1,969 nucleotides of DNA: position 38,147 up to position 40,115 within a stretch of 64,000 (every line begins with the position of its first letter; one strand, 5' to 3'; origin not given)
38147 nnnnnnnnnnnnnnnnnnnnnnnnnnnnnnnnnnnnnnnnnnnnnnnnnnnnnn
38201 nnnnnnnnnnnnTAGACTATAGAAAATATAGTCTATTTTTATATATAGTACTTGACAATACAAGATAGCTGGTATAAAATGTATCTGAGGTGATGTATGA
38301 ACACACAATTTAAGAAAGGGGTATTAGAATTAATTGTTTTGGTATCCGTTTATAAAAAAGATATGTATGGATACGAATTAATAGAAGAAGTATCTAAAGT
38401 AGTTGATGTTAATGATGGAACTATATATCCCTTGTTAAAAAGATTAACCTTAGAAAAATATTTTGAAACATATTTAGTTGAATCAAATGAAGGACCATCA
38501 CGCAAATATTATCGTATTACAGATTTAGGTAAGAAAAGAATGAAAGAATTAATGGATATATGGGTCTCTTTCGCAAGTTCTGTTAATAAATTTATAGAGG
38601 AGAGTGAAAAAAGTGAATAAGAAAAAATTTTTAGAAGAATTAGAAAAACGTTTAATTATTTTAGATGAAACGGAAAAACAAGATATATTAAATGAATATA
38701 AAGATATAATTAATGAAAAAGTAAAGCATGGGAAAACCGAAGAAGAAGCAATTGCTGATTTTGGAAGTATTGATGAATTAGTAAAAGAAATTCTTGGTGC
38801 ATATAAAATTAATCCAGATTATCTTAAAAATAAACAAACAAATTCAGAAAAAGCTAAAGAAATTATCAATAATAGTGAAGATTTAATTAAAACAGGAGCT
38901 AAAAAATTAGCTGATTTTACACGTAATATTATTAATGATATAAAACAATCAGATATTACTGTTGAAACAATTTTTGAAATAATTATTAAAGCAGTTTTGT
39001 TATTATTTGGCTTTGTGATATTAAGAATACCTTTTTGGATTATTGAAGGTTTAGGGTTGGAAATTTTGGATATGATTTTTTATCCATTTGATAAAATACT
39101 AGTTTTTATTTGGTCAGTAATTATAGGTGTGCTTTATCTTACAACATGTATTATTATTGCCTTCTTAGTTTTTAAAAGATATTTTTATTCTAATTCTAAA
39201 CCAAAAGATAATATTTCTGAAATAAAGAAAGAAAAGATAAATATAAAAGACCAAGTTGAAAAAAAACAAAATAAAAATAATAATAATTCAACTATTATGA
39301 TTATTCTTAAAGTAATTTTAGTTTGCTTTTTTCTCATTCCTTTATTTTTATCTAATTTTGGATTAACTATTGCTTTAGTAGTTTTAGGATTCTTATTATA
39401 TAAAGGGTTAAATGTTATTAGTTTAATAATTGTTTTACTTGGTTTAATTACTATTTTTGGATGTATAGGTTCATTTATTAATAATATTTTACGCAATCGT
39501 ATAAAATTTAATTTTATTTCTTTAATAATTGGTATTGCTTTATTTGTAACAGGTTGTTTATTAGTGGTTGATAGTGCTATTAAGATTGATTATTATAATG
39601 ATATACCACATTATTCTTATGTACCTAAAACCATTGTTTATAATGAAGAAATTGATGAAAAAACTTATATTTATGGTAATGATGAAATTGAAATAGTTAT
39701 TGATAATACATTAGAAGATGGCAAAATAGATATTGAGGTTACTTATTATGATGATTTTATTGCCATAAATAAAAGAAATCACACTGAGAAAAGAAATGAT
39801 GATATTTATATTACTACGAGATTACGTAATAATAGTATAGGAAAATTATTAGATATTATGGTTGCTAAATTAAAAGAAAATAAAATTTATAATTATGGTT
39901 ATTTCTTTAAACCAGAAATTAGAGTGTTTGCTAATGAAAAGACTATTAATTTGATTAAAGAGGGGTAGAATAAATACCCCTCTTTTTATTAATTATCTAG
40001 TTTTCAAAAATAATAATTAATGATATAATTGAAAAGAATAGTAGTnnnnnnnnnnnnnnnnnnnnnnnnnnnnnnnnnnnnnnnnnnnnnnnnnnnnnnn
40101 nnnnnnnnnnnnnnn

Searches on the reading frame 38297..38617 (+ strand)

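Call 3: search_protein_families(library=pfam, proteins=[window:38297-38617:+], max_evalue=0.01)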
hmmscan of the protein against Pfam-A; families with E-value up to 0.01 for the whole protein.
window:38297-38617:+ (107 aa): 2 families
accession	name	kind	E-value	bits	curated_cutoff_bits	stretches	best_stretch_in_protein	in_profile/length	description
PF03551.20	PadR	-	4e-18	65.6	27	1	14-84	1-75/75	Transcriptional regulator PadR-like family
PF13601.12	HTH_34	-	0.0029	18.2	27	1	30-87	18-74/80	Winged helix DNA-binding domain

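Call 67: search_protein_families(library=padloc, proteins=[window:38297-38617:+], max_evalue=0.001)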
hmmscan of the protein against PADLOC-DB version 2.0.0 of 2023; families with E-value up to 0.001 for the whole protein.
window:38297-38617:+ (107 aa): 0 families

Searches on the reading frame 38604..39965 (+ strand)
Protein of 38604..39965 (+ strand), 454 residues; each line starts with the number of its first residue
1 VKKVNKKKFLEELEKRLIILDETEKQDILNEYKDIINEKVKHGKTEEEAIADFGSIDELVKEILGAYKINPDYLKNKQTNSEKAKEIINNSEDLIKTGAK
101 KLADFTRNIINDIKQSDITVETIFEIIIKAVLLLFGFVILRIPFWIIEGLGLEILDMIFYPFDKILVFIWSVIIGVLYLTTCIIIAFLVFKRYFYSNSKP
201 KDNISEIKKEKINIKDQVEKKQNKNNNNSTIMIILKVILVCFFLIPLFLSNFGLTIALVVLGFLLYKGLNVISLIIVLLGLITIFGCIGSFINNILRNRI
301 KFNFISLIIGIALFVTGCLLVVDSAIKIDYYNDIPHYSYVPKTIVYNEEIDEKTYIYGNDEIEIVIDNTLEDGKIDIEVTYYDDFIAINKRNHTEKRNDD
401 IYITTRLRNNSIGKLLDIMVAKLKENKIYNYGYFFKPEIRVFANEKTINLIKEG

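Call 3: search_protein_families(library=pfam, proteins=[window:38604-39965:+], max_evalue=0.01)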
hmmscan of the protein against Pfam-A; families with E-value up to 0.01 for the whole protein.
window:38604-39965:+ (454 aa): 1 family
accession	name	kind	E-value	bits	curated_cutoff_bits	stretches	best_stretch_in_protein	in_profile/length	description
PF22564.2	HAAS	-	2.4e-12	47.4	27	1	8-62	1-55/55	HAAS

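Call 67: search_protein_families(library=padloc, proteins=[window:38604-39965:+], max_evalue=0.001)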
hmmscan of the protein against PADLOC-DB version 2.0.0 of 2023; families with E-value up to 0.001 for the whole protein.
window:38604-39965:+ (454 aa): 0 families
